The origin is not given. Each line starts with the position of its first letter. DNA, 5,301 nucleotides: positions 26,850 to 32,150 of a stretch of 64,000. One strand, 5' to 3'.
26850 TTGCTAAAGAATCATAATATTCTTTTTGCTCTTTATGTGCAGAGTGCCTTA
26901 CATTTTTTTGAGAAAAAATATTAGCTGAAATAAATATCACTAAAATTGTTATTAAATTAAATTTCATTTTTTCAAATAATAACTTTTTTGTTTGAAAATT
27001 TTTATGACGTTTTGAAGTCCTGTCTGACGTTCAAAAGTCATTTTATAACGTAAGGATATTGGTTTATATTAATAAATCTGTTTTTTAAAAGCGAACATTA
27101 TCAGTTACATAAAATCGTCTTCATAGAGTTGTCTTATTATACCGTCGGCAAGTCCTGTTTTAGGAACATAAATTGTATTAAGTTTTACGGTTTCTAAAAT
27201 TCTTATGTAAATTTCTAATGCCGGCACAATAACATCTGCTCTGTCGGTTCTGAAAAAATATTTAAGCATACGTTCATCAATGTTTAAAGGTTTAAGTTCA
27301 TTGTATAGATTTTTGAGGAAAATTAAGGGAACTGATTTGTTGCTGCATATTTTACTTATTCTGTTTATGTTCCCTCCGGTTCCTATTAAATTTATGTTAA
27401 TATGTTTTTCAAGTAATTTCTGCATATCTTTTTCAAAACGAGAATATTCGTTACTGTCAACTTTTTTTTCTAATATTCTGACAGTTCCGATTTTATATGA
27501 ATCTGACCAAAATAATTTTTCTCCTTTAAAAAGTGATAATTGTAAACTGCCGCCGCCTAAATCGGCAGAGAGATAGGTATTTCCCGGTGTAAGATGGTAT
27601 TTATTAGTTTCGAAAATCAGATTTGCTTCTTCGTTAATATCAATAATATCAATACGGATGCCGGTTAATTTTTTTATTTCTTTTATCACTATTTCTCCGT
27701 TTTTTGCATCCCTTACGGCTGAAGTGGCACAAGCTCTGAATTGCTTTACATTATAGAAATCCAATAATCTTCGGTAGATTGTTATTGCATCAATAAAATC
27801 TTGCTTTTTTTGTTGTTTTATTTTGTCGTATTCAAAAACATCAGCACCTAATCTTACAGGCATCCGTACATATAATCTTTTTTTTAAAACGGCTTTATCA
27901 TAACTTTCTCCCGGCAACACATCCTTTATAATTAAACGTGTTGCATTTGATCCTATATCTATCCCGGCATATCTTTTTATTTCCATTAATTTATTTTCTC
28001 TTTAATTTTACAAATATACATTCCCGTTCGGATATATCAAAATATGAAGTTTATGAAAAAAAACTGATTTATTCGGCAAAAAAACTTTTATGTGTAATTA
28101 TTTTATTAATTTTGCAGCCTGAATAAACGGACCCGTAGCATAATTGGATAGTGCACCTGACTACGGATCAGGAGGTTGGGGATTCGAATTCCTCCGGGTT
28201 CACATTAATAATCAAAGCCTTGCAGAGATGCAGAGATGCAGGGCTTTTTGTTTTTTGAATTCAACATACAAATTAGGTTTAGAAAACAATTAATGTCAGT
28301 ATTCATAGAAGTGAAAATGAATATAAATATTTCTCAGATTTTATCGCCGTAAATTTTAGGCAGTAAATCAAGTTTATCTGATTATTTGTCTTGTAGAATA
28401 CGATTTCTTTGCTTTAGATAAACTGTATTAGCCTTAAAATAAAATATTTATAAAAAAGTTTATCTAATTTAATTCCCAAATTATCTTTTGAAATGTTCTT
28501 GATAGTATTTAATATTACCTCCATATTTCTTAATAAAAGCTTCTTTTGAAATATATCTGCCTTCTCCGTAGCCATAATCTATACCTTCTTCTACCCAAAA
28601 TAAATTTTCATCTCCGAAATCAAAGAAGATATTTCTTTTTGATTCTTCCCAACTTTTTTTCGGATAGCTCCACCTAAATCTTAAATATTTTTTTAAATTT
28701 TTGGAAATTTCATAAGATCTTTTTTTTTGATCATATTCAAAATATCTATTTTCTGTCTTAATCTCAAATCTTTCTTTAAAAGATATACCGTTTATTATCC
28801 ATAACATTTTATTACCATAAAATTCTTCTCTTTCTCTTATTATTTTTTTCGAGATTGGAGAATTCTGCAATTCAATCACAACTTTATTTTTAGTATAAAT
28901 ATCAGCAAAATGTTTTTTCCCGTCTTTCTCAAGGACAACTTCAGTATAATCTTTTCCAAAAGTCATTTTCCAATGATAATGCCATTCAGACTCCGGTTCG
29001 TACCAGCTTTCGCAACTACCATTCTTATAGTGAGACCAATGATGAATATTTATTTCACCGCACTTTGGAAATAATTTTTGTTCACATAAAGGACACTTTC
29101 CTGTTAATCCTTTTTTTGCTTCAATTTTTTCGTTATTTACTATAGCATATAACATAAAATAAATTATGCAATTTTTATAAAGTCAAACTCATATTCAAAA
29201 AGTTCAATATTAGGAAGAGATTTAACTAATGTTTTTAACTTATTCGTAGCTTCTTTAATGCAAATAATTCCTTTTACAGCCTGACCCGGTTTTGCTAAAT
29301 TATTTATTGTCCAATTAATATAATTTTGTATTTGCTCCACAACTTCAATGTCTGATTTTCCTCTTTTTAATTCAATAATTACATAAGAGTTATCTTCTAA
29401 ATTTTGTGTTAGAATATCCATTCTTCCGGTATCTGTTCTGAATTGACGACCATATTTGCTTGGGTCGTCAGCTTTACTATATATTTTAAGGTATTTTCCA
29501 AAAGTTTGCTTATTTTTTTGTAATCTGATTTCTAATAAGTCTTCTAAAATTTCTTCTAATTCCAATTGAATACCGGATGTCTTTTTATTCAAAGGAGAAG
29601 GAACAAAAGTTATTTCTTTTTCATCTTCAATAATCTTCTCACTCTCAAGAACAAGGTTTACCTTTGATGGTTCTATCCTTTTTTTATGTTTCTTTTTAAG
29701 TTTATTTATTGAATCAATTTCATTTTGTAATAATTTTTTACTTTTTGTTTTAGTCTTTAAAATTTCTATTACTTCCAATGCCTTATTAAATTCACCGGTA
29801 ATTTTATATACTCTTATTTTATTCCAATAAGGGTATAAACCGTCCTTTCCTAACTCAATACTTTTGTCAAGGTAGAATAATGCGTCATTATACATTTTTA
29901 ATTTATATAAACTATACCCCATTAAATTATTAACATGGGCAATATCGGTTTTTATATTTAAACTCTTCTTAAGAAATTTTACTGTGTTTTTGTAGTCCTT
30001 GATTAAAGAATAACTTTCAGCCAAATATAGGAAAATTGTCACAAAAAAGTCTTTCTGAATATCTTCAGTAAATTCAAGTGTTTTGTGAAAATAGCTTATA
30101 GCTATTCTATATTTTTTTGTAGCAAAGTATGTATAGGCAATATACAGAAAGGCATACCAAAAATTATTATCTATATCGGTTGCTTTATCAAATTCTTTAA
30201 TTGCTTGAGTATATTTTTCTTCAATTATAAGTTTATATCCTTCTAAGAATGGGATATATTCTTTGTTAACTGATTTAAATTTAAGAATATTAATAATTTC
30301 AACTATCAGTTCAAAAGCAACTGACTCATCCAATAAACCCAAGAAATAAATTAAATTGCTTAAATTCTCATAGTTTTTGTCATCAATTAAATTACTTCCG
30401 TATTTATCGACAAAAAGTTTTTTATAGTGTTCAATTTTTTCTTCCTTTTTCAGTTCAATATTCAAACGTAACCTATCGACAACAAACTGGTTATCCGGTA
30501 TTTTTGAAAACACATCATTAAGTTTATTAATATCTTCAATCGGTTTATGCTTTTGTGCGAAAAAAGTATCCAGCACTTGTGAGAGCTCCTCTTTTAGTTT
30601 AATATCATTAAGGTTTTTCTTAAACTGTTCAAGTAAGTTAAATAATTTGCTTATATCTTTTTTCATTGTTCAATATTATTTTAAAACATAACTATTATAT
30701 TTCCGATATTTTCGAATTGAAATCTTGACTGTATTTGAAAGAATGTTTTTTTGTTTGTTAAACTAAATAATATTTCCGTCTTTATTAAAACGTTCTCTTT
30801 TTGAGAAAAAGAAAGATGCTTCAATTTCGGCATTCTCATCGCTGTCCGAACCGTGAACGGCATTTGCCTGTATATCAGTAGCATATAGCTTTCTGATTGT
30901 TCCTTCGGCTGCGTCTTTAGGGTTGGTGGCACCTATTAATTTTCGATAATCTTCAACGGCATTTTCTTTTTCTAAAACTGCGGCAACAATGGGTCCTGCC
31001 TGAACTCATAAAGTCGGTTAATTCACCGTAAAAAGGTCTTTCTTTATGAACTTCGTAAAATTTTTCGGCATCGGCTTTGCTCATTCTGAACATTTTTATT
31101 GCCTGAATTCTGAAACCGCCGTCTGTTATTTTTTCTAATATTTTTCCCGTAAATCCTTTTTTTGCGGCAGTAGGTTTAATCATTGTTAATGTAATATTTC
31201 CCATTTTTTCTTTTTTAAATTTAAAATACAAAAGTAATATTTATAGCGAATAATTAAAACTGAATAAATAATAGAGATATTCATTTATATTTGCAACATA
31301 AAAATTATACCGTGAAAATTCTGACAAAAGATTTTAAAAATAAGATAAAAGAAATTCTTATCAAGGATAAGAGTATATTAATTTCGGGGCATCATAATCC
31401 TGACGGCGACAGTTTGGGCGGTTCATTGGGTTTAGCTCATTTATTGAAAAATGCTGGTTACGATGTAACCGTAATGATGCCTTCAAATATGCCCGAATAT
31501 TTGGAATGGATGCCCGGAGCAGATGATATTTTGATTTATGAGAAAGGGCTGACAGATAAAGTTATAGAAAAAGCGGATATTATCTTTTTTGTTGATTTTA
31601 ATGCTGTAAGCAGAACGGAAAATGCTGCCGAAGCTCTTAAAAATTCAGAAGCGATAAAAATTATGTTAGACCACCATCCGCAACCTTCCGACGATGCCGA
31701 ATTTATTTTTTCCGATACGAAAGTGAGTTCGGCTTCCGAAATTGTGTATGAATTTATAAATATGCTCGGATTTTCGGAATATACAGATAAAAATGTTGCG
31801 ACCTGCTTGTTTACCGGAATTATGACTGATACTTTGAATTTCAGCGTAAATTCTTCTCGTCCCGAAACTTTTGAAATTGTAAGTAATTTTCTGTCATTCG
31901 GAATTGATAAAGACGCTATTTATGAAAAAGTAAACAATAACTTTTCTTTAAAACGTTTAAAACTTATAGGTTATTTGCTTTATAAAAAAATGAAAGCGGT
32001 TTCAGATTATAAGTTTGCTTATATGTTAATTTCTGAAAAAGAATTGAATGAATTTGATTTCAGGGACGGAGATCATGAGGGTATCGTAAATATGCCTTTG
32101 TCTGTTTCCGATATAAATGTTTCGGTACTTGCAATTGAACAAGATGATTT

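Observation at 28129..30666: tRNA-Arg-flanked AT-rich islet encoding two nuclease-fold proteins (TPR + NucS/Shedu-like, and CoiA-like): candidate uncharacterised defence pair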

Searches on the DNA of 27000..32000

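Call 76: search_rna_families(source=window, start=27000, end=32000, threshold=evalue, max_evalue=1)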
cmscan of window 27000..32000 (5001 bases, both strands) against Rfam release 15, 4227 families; matches with E-value up to 1: 3.
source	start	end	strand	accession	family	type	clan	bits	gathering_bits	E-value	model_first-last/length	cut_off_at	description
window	28129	28202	+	RF00005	tRNA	Gene; tRNA;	CL00001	62.2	29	3.4e-12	1-71/71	no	tRNA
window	31867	31933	+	RF03064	RAGATH-18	Gene; sRNA;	-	25.2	44.9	0.19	1-71/71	no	RAGATH-18 RNA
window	28129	28203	-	RF04354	Plastid-ycf2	Cis-reg;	-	22.7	65.7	0.27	1-75/75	no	Plastid-ycf2 5UTR RNA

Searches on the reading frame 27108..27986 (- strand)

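Call 96: search_protein_families(library=pfam, proteins=[window:27108-27986:-], max_evalue=0.00001)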
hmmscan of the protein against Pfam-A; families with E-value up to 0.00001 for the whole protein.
window:27108-27986:- (293 aa): 1 family
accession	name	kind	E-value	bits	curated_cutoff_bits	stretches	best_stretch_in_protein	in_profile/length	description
PF02541.22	Ppx-GppA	-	5.4e-31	108.5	27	1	44-286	20-280/285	Ppx/GppA phosphatase family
